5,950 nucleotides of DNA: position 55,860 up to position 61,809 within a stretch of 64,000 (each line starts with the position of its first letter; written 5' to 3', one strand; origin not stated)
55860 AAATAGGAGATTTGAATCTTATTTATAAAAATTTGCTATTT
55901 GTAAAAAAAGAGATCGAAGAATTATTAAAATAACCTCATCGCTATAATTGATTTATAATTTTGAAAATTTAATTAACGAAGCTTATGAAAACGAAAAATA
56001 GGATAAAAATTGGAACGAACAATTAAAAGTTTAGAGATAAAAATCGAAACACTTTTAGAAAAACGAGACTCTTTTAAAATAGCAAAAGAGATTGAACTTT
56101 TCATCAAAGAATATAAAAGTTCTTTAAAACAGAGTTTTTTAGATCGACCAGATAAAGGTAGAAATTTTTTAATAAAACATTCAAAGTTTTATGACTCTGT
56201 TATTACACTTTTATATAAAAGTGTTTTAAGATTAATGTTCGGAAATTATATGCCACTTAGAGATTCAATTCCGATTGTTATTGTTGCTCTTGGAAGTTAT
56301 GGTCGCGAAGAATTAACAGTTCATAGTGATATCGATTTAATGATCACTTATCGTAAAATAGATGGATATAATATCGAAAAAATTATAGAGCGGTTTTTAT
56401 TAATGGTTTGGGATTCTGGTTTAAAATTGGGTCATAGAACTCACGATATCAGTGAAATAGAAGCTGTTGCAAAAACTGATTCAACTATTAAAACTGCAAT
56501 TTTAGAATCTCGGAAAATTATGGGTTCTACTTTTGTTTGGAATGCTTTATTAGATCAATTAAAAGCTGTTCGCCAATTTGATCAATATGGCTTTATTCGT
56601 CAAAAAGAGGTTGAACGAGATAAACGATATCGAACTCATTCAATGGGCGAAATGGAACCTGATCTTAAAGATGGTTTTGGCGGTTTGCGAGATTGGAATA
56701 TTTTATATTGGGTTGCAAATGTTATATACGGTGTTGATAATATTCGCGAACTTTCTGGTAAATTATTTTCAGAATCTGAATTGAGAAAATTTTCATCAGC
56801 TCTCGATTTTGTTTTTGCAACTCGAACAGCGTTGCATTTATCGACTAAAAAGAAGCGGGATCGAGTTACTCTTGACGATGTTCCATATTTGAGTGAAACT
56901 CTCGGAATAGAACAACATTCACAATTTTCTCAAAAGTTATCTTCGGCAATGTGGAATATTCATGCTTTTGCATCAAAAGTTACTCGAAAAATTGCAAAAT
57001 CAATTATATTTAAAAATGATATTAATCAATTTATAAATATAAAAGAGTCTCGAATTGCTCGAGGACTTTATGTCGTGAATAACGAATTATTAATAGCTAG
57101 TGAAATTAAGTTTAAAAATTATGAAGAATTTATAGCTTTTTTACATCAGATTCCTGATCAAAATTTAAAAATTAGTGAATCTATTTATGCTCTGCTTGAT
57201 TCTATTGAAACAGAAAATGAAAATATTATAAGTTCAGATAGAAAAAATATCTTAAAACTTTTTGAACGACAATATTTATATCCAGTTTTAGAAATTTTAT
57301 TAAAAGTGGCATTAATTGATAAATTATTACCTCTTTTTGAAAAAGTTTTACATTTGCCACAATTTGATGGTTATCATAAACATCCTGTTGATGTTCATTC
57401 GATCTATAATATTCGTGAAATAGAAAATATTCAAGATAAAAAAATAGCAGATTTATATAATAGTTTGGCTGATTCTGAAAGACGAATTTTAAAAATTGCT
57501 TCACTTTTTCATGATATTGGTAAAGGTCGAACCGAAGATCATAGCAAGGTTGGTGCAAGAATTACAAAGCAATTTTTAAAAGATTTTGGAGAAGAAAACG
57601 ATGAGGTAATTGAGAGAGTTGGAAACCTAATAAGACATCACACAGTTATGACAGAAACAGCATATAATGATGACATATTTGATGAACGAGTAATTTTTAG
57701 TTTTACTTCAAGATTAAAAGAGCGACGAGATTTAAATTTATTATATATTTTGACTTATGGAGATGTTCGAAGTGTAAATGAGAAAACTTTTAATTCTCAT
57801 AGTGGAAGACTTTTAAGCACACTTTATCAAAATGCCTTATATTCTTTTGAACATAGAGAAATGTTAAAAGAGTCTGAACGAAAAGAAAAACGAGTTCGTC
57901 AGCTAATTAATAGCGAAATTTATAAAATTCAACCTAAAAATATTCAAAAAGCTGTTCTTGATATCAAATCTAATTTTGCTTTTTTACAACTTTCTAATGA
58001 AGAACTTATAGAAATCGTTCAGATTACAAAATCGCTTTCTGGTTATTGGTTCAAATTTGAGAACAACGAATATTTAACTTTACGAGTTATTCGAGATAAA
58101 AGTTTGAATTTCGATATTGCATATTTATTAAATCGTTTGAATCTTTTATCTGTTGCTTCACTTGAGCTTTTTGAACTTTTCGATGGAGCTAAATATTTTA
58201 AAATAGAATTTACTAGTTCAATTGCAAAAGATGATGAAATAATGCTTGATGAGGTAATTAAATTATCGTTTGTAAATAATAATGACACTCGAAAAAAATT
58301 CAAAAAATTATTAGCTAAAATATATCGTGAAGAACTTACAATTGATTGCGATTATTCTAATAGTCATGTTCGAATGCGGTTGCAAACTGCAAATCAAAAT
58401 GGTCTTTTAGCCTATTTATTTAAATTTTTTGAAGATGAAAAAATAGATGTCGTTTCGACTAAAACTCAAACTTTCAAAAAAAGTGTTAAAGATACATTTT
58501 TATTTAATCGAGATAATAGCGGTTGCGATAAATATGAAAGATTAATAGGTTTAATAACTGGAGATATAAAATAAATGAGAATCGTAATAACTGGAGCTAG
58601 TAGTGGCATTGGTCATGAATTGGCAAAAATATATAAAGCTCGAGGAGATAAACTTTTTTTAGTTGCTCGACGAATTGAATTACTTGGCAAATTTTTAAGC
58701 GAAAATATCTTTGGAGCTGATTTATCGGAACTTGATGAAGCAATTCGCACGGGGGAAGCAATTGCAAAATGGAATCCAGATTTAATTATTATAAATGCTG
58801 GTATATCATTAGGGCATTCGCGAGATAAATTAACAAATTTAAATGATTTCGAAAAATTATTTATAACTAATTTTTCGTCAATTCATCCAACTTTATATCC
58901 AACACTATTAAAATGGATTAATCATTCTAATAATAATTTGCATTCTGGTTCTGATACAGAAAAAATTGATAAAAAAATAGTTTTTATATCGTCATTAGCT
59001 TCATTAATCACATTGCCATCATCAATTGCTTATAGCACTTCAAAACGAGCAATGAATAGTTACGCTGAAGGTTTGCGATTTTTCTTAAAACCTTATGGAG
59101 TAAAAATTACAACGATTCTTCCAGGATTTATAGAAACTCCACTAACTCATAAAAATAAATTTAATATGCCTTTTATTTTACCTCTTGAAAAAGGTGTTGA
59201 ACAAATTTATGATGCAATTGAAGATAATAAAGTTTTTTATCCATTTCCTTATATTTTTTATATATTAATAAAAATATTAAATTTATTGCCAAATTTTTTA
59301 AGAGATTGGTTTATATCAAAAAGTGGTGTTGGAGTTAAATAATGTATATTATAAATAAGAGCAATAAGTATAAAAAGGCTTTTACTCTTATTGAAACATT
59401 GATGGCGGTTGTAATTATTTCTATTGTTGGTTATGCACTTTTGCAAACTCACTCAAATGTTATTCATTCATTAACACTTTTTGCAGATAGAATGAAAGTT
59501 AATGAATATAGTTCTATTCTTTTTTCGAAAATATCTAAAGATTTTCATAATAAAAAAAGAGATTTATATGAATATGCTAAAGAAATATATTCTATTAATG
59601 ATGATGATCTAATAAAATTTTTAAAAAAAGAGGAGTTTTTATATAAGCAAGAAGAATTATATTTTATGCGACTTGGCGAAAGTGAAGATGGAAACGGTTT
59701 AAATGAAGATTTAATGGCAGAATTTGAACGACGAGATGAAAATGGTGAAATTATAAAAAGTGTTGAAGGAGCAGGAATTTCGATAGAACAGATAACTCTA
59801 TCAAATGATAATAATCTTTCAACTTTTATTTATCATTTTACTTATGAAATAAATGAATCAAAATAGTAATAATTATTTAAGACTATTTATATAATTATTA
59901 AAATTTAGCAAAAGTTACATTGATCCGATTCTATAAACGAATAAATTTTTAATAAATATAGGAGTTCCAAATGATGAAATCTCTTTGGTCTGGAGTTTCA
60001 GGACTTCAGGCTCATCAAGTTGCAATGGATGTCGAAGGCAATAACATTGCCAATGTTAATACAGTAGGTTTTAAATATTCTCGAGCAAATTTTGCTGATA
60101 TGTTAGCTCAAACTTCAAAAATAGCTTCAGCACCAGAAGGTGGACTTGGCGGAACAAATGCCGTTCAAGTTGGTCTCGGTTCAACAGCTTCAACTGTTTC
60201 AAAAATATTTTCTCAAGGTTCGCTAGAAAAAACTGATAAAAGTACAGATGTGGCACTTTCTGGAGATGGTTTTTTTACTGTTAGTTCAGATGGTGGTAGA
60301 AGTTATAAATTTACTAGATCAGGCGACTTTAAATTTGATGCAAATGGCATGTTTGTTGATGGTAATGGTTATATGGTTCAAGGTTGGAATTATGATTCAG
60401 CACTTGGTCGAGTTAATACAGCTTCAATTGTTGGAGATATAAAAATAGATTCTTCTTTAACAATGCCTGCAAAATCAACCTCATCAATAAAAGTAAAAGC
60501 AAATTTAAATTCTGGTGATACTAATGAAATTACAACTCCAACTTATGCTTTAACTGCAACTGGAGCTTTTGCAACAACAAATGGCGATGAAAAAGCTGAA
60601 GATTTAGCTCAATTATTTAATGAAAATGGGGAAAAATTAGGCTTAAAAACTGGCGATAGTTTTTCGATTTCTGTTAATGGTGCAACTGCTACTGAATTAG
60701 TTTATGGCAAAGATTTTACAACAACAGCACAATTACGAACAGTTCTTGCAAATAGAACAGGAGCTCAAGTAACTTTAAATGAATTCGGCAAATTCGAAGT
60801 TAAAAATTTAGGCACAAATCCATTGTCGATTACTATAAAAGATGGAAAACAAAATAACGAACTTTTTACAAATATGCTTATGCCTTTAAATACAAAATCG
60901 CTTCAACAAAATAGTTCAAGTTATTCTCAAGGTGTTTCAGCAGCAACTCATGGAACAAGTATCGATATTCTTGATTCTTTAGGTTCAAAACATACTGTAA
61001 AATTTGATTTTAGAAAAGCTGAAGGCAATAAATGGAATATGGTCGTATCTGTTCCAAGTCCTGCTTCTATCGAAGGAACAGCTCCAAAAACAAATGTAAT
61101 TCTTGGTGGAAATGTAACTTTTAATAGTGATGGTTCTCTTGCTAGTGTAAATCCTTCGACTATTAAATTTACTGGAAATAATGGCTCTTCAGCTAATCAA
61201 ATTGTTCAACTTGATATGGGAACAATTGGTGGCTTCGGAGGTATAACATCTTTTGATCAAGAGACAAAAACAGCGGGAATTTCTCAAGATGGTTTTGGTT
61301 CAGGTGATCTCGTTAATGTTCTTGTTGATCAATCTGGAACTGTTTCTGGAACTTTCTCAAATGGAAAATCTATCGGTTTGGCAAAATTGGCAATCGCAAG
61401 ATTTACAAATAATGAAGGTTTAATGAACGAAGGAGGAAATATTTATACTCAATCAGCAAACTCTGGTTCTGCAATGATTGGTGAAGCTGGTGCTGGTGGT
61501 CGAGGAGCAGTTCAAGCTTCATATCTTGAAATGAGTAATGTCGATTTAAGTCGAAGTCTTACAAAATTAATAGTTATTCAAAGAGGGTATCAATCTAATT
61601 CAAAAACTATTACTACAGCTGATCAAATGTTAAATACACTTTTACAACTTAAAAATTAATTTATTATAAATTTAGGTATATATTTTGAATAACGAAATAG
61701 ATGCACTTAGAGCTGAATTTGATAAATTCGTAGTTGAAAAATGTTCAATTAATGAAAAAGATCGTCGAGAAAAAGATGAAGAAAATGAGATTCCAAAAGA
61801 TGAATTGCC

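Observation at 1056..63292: Octamer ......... is tens-fold over-represented on both strands: candidate DNA-uptake-type genomic word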

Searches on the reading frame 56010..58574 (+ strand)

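Call 8: search_protein_families(library=ncbifam, proteins=[window:56010-58574:+])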
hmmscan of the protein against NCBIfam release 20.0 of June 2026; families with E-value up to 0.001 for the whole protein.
window:56010-58574:+ (854 aa): 10 families
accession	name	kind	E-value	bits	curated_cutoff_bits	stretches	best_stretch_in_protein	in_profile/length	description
TIGR01693.1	UTase_glnD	equivalog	7.3e-109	365.2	519.4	2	48-655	12-630/850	[protein-PII] uridylyltransferase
NF003467.0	PRK05092.1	equivalog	2.4e-102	343.3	959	1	26-672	50-718/940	[protein-PII] uridylyltransferase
NF002837.0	PRK03059.1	equivalog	4.3e-80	269.9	1010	1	32-649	18-634/857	[protein-PII] uridylyltransferase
NF001366.0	PRK00275.1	equivalog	3.9e-73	246.8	1299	1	72-645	63-648/895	[protein-PII] uridylyltransferase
NF002487.0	PRK01759.1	equivalog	6.6e-72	243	890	1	34-647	17-641/862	bifunctional uridylyltransferase/uridylyl-removing protein GlnD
NF003448.0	PRK05007.1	equivalog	5.4e-69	233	1255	1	25-650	27-654/884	bifunctional uridylyltransferase/uridylyl-removing protein GlnD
NF002895.0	PRK03381.1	equivalog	9.7e-62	209.1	631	1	89-646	59-597/782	[protein-PII] uridylyltransferase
NF003347.0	PRK04374.1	equivalog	2.1e-52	178.4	1567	1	89-651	73-643/869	[protein-PII] uridylyltransferase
NF001265.0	PRK00227.1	equivalog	4.5e-26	91.2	799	1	90-607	29-518/693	[protein-PII] uridylyltransferase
TIGR00277.1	HDIG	domain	0.00026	20.8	27.6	1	489-523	25-69/84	HDIG domain-containing metalloprotein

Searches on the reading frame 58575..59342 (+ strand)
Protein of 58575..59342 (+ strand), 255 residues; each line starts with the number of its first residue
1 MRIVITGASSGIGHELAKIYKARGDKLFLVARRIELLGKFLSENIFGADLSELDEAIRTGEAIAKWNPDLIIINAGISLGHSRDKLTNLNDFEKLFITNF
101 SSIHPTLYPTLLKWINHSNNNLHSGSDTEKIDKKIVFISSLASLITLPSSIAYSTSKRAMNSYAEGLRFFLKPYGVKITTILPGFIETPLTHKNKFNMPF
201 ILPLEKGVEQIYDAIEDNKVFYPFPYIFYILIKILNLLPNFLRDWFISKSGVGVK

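Call 22: search_protein_families(library=pfam, proteins=[window:58575-59342:+], max_evalue=0.0001)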
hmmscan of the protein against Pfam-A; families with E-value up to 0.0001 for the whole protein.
window:58575-59342:+ (255 aa): 2 families
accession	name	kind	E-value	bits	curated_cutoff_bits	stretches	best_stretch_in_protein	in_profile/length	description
PF00106.31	adh_short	-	1.3e-24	87.2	26.6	1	3-194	3-190/195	short chain dehydrogenase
PF13561.12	adh_short_C2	-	1.8e-10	41.3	27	1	7-195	1-185/236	Enoyl-(Acyl carrier protein) reductase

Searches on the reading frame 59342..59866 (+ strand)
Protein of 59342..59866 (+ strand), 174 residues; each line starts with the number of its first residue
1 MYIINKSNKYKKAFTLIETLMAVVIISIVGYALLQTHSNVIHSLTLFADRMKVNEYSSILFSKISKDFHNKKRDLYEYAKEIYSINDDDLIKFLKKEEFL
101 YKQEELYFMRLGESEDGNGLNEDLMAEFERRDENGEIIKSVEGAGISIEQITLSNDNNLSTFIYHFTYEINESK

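Call 8: search_protein_families(library=ncbifam, proteins=[window:59342-59866:+])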
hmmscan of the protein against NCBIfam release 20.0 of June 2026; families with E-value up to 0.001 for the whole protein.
window:59342-59866:+ (174 aa): 1 family
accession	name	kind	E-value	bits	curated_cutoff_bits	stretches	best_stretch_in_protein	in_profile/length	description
TIGR02532.1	IV_pilin_GFxxxE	domain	0.00012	21.8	16.3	1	12-29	2-19/24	prepilin-type N-terminal cleavage/methylation domain-containing protein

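Call 22: search_protein_families(library=pfam, proteins=[window:59342-59866:+], max_evalue=0.0001)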
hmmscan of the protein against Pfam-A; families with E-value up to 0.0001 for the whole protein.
window:59342-59866:+ (174 aa): 1 family
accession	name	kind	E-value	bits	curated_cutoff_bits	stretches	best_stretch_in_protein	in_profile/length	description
PF07963.17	N_methyl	-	2.7e-06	27.2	21.2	1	9-33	2-26/27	Prokaryotic N-terminal methylation motif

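Call 71: search_solved_structures(query=window:59342-59866:+, max_evalue=1)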
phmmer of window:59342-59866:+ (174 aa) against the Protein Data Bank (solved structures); distinct sequences matched with E-value up to 1: 1.
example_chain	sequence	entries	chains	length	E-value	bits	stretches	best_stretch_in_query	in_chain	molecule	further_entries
7uzz_E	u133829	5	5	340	0.082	16.1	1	71-131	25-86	CRISPR system Cms protein Csm5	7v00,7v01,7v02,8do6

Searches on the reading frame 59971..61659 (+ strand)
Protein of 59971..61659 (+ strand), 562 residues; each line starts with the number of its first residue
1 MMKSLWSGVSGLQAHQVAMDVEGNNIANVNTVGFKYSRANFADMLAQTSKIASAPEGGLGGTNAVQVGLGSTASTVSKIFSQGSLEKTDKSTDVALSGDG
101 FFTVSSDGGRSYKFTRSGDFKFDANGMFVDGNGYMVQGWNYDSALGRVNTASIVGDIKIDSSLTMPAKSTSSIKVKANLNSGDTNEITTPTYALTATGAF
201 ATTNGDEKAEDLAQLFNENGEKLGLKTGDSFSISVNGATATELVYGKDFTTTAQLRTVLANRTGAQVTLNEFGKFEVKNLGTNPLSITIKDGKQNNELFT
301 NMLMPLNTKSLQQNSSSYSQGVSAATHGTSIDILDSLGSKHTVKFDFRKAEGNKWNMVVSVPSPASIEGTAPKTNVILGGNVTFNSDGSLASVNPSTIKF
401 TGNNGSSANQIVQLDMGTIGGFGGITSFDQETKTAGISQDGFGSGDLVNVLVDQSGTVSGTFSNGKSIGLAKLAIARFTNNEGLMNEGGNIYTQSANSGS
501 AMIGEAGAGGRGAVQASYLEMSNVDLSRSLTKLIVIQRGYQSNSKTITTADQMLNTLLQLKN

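Call 8: search_protein_families(library=ncbifam, proteins=[window:59971-61659:+])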
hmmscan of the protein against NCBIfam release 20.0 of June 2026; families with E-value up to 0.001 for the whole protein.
window:59971-61659:+ (562 aa): 25 families
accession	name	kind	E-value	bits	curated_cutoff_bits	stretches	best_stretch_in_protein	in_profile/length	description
TIGR02489.1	flgE_epsilon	equivalog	2e-180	601.8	412.85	2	265-561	411-718/719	flagellar hook protein FlgE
NF004241.1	PRK05682.1-5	equivalog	4.2e-109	365.6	469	2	1-225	1-207/446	flagellar hook protein FlgE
NF004238.1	PRK05682.1-1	equivalog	1e-89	301.7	400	2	248-561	102-414/414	flagellar hook protein FlgE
TIGR03506.1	FlgEFG_subfam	subfamily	1.3e-83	281.7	70.25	2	287-543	125-351/351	flagellar hook-basal body complex protein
NF004242.0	PRK05682.2-1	equivalog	3e-77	260.2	365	2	318-560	172-420/422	flagellar hook protein FlgE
NF009278.1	PRK12636.1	equivalog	3.1e-69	233.4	350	2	1-160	1-145/263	flagellar basal body rod protein FlgG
NF004240.1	PRK05682.1-4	equivalog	4.1e-66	224.1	472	2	277-560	139-442/443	flagellar hook protein FlgE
NF005286.1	PRK06803.1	equivalog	5e-62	210.3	467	2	324-559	177-400/402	flagellar hook protein FlgE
NF009456.0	PRK12816.1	equivalog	1.8e-59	201.6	416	2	1-136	1-136/264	flagellar basal body rod protein FlgG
TIGR02488.1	flgG_G_neg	equivalog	1e-58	198.9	252.75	2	4-137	1-135/259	flagellar basal-body rod protein FlgG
NF004243.1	PRK05682.2-2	equivalog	1.8e-58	198.6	801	2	306-561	170-419/420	flagellar hook protein FlgE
NF040922.1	flgE_Caulobact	equivalog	2.2e-56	191.9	750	1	4-561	6-504/505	flagellar hook protein FlgE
TIGR02490.1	flgF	equivalog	1.3e-44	152.4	178.5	2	6-318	2-175/218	flagellar basal-body rod protein FlgF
NF004495.0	PRK05841.1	equivalog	4.8e-38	131.1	857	1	1-561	1-602/603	flagellar hook protein FlgE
NF009279.0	PRK12637.1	equivalog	3.1e-34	118.4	663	2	331-560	248-472/473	flagellar hook protein FlgE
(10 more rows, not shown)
